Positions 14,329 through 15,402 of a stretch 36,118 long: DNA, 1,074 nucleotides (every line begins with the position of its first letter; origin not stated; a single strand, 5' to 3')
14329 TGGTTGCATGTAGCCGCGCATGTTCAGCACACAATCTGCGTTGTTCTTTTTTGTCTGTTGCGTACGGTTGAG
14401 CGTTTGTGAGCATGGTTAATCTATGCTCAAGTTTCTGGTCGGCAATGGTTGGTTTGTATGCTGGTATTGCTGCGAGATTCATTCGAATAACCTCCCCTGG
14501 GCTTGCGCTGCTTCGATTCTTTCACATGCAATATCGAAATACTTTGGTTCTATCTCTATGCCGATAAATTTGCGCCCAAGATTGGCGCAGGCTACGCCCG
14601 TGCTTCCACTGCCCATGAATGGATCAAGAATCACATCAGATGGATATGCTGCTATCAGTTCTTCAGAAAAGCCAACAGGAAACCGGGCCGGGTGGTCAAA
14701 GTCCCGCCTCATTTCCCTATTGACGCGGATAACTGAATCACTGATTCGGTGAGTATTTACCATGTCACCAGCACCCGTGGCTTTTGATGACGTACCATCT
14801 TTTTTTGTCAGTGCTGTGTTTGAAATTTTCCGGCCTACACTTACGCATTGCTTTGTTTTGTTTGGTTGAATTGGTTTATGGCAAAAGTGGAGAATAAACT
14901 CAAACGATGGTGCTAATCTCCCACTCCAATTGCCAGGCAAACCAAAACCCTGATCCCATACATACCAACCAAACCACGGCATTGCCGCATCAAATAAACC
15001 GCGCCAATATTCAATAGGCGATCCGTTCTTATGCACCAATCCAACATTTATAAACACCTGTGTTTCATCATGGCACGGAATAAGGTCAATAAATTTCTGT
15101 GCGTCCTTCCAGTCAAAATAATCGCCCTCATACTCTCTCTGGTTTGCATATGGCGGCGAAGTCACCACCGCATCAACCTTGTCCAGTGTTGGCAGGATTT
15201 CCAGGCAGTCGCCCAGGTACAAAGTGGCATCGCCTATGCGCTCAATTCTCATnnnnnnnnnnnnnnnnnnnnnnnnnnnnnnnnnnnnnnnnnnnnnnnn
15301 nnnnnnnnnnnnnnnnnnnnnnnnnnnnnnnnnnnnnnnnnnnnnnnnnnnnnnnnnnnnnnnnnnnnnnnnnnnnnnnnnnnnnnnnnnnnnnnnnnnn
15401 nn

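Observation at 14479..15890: Tandem beta-class methyltransferases: near-identical ends, different catalytic signatures, recoded DNA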

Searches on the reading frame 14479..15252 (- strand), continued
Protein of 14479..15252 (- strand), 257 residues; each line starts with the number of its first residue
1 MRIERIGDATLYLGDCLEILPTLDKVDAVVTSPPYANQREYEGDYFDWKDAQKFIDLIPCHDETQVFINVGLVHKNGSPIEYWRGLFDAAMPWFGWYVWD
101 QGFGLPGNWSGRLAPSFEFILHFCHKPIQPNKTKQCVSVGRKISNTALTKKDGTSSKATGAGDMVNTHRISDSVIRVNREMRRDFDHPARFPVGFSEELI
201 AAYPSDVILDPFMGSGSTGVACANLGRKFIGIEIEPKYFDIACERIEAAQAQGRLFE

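Call 74: get_annotated_region(hit=H1, flank=3000)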
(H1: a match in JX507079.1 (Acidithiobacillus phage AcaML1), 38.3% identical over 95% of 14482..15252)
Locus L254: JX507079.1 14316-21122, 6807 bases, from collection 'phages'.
description: Acidithiobacillus phage AcaML1, complete genome.
organism: Acidithiobacillus phage AcaML1 (NCBI taxid 1229761)
taxonomy: Viruses; Duplodnaviria; Heunggongvirae; Uroviricota; Caudoviricetes
host: Acidithiobacillus caldus ATCC 51756; source: -; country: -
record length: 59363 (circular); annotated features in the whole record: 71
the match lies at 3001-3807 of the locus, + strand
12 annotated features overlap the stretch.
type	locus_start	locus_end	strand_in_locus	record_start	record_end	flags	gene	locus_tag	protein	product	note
CDS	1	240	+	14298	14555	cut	-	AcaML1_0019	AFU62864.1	hypothetical protein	Gp19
CDS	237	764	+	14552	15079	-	-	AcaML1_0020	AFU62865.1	hypothetical protein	Gp20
CDS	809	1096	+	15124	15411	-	-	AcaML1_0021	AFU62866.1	hypothetical protein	Gp21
CDS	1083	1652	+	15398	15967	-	-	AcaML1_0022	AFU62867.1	hypothetical protein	Gp22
CDS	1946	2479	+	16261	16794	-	-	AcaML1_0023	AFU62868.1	hypothetical protein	Gp23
CDS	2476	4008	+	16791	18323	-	-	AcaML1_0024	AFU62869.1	DNA modification methylase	Gp24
CDS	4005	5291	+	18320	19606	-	-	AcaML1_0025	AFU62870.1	DNA modification methylase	Gp25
CDS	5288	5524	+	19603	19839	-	-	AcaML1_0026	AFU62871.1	hypothetical protein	Gp26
CDS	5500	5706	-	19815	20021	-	-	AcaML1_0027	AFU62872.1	hypothetical protein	Gp27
CDS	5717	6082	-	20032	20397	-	-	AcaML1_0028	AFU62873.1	hypothetical protein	Gp28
CDS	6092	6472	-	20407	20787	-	-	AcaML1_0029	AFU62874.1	hypothetical protein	Gp29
CDS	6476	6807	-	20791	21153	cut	-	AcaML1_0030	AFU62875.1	hypothetical protein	Gp30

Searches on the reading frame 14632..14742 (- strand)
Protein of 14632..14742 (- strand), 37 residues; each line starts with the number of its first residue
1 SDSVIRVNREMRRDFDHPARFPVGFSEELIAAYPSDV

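Call 67: search_solved_structures(query=window:14632-14742:-, max_evalue=10, show_alignments=5)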
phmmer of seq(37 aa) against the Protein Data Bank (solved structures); distinct sequences matched with E-value up to 10: 0.

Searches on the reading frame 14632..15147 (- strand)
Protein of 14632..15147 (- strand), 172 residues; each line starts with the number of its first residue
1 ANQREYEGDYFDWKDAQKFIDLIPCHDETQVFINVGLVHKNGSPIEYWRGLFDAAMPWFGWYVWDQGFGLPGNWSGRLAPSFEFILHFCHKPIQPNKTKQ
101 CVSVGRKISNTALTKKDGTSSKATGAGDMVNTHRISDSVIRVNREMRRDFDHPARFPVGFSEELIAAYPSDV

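Call 87: search_protein_representatives(protein=window:14632-15147:-)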
Query: 172 residues. Proteins with E-value up to 0.001 (for the whole library): 336; up to 1e-10: 240; up to 1e-30: 15. The best 150 are listed.
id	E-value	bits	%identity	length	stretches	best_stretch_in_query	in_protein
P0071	1.2e-44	168.4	53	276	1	3-169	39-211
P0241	1.2e-40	155.3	49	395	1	11-169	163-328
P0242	6.3e-37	143.2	46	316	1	3-169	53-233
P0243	9.5e-37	142.6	45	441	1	1-168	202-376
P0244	4.5e-34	133.9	49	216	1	2-167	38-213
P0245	7.9e-34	133.1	43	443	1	2-168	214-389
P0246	1.1e-33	132.7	42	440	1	3-169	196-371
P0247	6.1e-33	130.2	43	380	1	2-171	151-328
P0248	1.1e-32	129.4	48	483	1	3-169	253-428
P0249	4.1e-32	127.6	43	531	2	1-143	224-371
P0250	1.7e-31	125.5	43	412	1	1-169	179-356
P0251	2.2e-31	125.2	44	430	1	2-169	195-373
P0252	4.2e-31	124.2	43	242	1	10-160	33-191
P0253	5.1e-31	124.0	49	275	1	27-170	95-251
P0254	9.6e-31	123.1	43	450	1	1-168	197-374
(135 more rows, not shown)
